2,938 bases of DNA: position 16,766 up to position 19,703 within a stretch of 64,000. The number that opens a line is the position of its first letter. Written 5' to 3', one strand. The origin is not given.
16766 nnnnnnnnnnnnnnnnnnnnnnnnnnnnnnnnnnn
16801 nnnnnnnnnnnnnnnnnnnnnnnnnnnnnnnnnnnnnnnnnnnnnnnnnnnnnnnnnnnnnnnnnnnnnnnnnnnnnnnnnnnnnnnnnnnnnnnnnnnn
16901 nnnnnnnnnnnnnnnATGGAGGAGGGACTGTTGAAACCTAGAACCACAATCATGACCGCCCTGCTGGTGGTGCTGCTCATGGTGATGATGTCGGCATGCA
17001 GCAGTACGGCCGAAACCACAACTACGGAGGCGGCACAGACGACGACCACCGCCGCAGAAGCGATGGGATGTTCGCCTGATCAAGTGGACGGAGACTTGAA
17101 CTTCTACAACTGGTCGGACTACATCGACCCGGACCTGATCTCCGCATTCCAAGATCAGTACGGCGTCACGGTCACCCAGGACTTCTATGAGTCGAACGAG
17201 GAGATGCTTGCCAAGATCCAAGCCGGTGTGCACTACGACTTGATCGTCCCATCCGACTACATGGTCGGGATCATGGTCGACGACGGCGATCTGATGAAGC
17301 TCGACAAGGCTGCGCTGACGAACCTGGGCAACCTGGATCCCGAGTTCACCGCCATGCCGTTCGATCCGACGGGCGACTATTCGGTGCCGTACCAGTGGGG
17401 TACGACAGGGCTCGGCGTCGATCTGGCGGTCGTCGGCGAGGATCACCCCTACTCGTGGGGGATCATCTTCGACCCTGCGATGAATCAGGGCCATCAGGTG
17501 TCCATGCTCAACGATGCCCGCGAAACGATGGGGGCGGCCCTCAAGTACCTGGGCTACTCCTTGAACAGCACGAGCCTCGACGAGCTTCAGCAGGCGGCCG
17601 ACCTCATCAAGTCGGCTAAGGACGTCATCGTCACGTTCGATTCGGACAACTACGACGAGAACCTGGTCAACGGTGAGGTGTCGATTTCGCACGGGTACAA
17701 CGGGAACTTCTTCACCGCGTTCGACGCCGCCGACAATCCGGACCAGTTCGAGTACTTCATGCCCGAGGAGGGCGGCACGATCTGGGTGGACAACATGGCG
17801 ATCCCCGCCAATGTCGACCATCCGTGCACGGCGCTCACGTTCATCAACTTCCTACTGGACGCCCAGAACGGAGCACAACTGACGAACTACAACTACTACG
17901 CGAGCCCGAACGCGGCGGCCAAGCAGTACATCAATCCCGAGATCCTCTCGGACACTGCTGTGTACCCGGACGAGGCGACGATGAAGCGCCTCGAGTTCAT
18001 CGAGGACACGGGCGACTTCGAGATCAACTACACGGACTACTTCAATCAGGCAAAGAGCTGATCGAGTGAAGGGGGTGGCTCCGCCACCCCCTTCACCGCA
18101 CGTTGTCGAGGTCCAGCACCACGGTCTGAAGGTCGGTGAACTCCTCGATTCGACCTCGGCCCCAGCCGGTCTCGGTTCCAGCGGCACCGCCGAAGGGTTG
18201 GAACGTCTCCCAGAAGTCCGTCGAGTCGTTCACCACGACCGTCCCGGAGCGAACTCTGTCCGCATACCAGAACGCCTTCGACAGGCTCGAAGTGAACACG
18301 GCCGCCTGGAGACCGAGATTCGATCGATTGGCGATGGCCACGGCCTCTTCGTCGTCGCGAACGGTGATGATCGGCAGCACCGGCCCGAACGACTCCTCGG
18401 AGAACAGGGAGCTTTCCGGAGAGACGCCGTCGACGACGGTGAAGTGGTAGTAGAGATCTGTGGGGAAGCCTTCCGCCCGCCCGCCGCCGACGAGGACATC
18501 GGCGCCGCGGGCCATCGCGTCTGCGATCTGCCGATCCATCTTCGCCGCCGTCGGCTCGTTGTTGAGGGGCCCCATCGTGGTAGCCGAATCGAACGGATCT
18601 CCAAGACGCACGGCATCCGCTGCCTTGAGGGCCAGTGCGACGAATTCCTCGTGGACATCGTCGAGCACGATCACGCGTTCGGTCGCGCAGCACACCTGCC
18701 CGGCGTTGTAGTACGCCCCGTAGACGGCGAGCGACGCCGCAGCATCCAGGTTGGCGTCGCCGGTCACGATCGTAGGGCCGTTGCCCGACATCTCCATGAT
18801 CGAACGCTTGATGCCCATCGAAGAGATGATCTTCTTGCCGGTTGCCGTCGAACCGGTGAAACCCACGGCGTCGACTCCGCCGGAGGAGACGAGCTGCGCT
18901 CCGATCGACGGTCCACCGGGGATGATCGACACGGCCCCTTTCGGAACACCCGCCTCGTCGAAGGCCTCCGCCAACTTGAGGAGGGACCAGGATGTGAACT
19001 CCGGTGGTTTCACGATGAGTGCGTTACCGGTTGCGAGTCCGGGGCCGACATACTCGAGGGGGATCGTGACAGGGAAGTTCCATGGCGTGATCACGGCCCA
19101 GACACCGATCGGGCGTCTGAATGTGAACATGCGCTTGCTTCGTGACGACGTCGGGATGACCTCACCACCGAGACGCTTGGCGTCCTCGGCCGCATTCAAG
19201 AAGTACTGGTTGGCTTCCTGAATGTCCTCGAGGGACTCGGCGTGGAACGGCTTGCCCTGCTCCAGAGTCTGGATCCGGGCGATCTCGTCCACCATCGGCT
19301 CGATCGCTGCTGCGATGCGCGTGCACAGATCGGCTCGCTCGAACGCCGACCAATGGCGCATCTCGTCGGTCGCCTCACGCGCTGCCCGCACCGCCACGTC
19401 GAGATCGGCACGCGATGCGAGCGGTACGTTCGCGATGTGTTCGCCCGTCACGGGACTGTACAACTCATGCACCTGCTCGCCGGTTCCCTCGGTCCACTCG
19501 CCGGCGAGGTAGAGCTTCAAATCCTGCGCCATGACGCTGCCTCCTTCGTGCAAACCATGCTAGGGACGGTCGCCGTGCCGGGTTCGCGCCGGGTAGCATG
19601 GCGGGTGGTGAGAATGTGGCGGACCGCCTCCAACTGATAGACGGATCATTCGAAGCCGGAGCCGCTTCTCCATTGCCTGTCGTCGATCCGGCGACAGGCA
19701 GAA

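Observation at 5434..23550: Dense polyamine / amino-aldehyde catabolic island with five aldehyde dehydrogenase paralogs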

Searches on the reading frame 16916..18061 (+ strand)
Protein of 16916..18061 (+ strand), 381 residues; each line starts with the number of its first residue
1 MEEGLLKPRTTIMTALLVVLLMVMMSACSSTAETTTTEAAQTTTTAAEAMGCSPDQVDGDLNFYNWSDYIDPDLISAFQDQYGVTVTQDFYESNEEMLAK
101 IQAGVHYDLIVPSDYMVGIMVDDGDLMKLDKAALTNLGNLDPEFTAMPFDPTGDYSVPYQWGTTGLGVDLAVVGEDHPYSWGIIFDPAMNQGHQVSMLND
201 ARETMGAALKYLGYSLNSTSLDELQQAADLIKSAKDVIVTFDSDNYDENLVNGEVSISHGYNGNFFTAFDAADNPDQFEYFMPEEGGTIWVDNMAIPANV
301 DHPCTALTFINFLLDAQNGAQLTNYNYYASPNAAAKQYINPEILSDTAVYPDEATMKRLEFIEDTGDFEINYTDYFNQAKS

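Call 6: search_protein_families(library=pfam, proteins=[window:16916-18061:+], max_evalue=0.00001)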
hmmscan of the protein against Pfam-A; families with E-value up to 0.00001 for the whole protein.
window:16916-18061:+ (381 aa): 3 families
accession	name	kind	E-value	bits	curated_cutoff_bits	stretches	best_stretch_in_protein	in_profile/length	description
PF13416.11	SBP_bac_8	-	1.5e-27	97.5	27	1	74-346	2-274/279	Bacterial extracellular solute-binding protein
PF13343.11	SBP_bac_6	-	2.6e-18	66.9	24.6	1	117-337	21-226/245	Bacterial extracellular solute-binding protein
PF01547.30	SBP_bac_1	-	2.8e-12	47.7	26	1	74-318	13-305/307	Bacterial extracellular solute-binding protein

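Call 7: search_protein_families(library=ncbifam, proteins=[window:16916-18061:+], max_evalue=1e-10)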
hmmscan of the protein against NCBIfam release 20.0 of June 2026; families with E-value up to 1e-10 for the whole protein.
window:16916-18061:+ (381 aa): 4 families
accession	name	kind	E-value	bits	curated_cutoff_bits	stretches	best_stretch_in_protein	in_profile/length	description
NF007048.0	PRK09501.1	equivalog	6.6e-71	239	582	1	49-380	15-345/348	spermidine/putrescine ABC transporter substrate-binding protein PotD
NF007962.0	PRK10682.1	equivalog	3.9e-50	170.9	636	1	58-359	29-345/370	spermidine/putrescine ABC transporter substrate-binding protein PotF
NF043073.1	MMSYN1_0195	equivalog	1.8e-23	82.7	1250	1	60-136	599-674/1021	spermidine/putrescine ABC transporter permease/substrate-binding protein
NF041888.1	ABC_SBP_YdcS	equivalog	1.1e-11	44.2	725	0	35-323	9-314/379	putative ABC transporter substrate-binding protein YdcS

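Call 18: search_solved_structures(query=window:16916-18061:+, max_evalue=0.00001, show_alignments=3)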
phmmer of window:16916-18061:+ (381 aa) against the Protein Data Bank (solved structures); distinct sequences matched with E-value up to 0.00001: 23.
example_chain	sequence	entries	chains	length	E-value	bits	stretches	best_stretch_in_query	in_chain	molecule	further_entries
8y5h_E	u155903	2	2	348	2.9e-67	230.6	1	46-380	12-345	Spermidine/putrescine-binding periplasmic protein | Putrescine-binding periplasmic protein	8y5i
1poy_1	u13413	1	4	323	5.8e-66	226.4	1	60-380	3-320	SPERMIDINE/PUTRESCINE-BINDING PROTEIN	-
1pot_A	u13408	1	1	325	7.5e-66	226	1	60-380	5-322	SPERMIDINE/PUTRESCINE-BINDING PROTEIN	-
4gl0_A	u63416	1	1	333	5e-57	197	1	60-373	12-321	Lmo0810 protein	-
4eqb_A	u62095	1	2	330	1.8e-56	195.1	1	61-379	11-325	Spermidine/putrescine ABC superfamily ATP binding cassette transporter, binding protein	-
7xjm_A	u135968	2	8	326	2.8e-56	194.5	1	58-380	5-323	Putrescine-binding periplasmic protein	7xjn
3ttk_A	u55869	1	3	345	1.7e-52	182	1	61-363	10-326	Polyamine transport protein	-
3ttm_A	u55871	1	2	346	1.7e-52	182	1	61-363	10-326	Polyamine transport protein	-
3ttl_A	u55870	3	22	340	2.1e-50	175.2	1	59-359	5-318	Polyamine transport protein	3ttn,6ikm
7oyt_A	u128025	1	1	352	1.2e-49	172.7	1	61-358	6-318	Putrescine-binding periplasmic protein PotF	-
7oyw_A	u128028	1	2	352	1.3e-49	172.6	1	61-358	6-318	Putrescine-binding periplasmic protein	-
7oyv_A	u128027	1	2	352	3.5e-49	171.1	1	61-358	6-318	Putrescine-binding periplasmic protein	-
7oyz_A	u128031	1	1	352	7.6e-49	170.1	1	61-358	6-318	Putrescine-binding periplasmic protein PotF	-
7oyy_A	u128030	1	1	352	8.4e-49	169.9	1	61-358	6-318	Putrescine-binding periplasmic protein PotF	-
7oys_A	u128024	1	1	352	3.7e-48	167.8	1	61-358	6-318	Putrescine-binding periplasmic protein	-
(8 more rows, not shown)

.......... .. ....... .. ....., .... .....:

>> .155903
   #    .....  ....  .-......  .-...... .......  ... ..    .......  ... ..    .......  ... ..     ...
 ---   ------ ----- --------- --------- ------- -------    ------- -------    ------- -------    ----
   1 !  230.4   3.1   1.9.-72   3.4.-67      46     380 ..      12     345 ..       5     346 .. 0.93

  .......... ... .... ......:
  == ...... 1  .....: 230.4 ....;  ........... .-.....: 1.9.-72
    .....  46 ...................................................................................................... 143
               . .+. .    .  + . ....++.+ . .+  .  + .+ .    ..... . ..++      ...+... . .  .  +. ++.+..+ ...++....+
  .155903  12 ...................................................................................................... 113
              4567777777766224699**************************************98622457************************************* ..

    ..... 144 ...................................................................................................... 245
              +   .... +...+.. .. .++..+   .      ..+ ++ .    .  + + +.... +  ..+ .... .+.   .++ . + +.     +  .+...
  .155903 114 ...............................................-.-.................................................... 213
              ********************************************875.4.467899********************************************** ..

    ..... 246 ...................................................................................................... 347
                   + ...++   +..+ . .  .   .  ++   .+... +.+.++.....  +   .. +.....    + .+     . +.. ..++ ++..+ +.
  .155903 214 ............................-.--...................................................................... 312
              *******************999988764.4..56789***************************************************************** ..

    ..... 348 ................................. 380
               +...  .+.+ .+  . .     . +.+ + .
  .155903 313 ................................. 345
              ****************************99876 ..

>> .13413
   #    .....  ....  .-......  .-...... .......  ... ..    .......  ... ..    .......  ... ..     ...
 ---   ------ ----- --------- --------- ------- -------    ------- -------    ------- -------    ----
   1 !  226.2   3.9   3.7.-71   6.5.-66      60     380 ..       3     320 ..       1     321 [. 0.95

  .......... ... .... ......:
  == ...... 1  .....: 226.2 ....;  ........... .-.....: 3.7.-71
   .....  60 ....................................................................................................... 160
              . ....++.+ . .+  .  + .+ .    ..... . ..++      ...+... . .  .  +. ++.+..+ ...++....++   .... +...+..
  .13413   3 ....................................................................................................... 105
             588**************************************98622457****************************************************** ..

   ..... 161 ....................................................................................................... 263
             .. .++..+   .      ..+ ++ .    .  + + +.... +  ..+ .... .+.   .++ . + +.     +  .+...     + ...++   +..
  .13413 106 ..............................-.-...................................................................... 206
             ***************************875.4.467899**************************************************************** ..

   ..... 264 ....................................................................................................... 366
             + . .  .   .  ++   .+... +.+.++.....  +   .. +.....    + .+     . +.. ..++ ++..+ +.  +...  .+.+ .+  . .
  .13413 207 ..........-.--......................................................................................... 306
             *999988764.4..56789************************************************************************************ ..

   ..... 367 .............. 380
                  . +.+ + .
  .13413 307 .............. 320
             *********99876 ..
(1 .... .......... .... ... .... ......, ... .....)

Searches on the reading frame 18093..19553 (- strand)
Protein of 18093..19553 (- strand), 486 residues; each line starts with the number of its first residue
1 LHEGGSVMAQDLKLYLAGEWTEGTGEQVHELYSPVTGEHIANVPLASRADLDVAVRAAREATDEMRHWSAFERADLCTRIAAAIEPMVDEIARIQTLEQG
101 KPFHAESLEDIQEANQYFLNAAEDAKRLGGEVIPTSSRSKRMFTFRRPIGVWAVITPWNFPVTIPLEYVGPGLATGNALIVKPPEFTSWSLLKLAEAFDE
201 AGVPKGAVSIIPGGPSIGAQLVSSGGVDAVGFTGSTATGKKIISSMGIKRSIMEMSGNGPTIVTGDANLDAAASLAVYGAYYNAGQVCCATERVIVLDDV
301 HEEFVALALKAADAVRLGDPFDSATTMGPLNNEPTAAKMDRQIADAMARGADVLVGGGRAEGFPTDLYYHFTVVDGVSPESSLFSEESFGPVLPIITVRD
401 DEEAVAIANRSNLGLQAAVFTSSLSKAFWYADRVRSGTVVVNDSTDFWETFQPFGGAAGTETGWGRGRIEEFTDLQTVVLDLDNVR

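Call 6: search_protein_families(library=pfam, proteins=[window:18093-19553:-], max_evalue=0.00001)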
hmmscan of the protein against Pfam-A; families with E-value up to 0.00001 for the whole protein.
window:18093-19553:- (486 aa): 1 family
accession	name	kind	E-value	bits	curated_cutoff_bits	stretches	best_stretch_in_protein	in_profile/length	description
PF00171.27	Aldedh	-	1.6e-139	465.9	23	1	20-478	1-461/461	Aldehyde dehydrogenase family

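Call 8: search_protein_families(library=ncbifam, proteins=[window:18093-19553:-], max_evalue=1e-10)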
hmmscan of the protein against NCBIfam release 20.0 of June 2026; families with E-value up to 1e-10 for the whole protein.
window:18093-19553:- (486 aa): 42 families (the best 25 are shown)
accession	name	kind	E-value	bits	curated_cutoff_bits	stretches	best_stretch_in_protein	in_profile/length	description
NF040648.1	lactal_redase_Meth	equivalog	9.3e-104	348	650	1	18-480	5-462/463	lactaldehyde dehydrogenase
TIGR01804.1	BADH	equivalog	1.7e-98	330.2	668.6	1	15-466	1-453/467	betaine-aldehyde dehydrogenase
NF042993.1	AlphKGSA_gudD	equivalog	1.8e-98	330.4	770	1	12-480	4-480/481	alpha-ketoglutaric semialdehyde dehydrogenase GucD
TIGR01780.1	SSADH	subfamily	1.1e-96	324.5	646.35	1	32-466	2-434/448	succinate-semialdehyde dehydrogenase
NF009725.0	PRK13252.1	equivalog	1e-95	321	593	1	10-485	5-484/488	betaine-aldehyde dehydrogenase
NF010000.0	PRK13473.1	subfamily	1e-92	311.3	615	1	13-466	4-454/475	aminobutyraldehyde dehydrogenase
NF045736.1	PaDhStyDRhodo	equivalog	2e-92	310.3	800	1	13-464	4-463/479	phenylacetaldehyde dehydrogenase StyD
NF006916.0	PRK09407.1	equivalog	5.4e-92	309.1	521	1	24-479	31-491/526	succinic semialdehyde dehydrogenase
NF052305.1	DioxValDhHalo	equivalog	6.3e-92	309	750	1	8-459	1-456/483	2,5-dioxovalerate dehydrogenase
TIGR03250.1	PhnAcAld_DH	equivalog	8.2e-87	291.8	635.65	1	25-480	15-470/472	phosphonoacetaldehyde dehydrogenase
TIGR02299.1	HpaE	equivalog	1.4e-85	287.8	638.35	1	13-484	2-480/488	5-carboxymethyl-2-hydroxymuconate semialdehyde dehydrogenase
NF007497.0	PRK10090.1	equivalog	4.6e-85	286.2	500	1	10-478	5-475/480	aldehyde dehydrogenase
NF008415.0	PRK11241.1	equivalog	6.3e-85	285.7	828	1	14-463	13-461/482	NADP-dependent succinate-semialdehyde dehydrogenase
NF007352.0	PRK09847.1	equivalog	1.1e-84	284.7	850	1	9-483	17-494/495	aldehyde dehydrogenase PuuC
NF045735.1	PaDhStyDPseudo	equivalog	1.1e-80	271.6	850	1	13-480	4-481/483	phenylacetaldehyde dehydrogenase StyD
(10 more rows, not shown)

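Call 20: search_solved_structures(query=window:18093-19553:-, max_evalue=1e-60)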
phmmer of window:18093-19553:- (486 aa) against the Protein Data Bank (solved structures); distinct sequences matched with E-value up to 1e-60: 138 (the best 60 are shown).
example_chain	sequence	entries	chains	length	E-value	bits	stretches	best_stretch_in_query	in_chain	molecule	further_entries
4v6h_A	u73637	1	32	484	2.7e-83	283.4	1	13-466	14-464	Succinate-semialdehyde dehydrogenase (NADP+)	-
8of1_A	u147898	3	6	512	4.3e-82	279.4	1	16-466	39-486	Succinate-semialdehyde dehydrogenase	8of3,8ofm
4a0m_A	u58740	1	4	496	6.2e-78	265.7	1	13-482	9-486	BETAINE ALDEHYDE DEHYDROGENASE, CHLOROPLASTIC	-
4v3f_A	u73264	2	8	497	6.3e-78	265.6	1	13-482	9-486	BETAINE ALDEHYDE DEHYDROGENASE, CHLOROPLASTIC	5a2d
3jz4_A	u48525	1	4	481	9.2e-78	265.1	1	15-475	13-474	Succinate-semialdehyde dehydrogenase [NADP+]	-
2onn_A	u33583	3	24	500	2.2e-77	263.9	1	14-480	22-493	Aldehyde dehydrogenase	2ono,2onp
1cw3_A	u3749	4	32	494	2.3e-77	263.8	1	14-480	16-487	MITOCHONDRIAL ALDEHYDE DEHYDROGENASE | ALDEHYDE DEHYDROGENASE, MITOCHONDRIAL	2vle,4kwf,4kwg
1nzx_A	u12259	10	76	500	2.4e-77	263.7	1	14-480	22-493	Aldehyde dehydrogenase | Aldehyde dehydrogenase, mitochondrial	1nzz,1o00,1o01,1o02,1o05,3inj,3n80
5l13_A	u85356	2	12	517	2.6e-77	263.6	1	14-480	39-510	Aldehyde dehydrogenase, mitochondrial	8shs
4go3_A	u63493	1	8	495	4.6e-77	262.8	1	13-483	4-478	Putative gamma-hydroxymuconic semialdehyde dehydrogenase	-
1zum_A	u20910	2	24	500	5.9e-77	262.5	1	14-480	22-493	Aldehyde dehydrogenase | Aldehyde dehydrogenase, mitochondrial precursor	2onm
1a4z_A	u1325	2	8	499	7.2e-77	262.2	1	14-480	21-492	ALDEHYDE DEHYDROGENASE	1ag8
4go4_A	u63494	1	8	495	8.2e-77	262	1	13-483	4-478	Putative gamma-hydroxymuconic semialdehyde dehydrogenase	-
3n81_A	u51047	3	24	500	1.2e-76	261.4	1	14-480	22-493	Aldehyde dehydrogenase, mitochondrial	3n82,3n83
4v37_A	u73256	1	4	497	1.2e-76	261.4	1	13-482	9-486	BETAINE ALDEHYDE DEHYDROGENASE, CHLOROPLASTIC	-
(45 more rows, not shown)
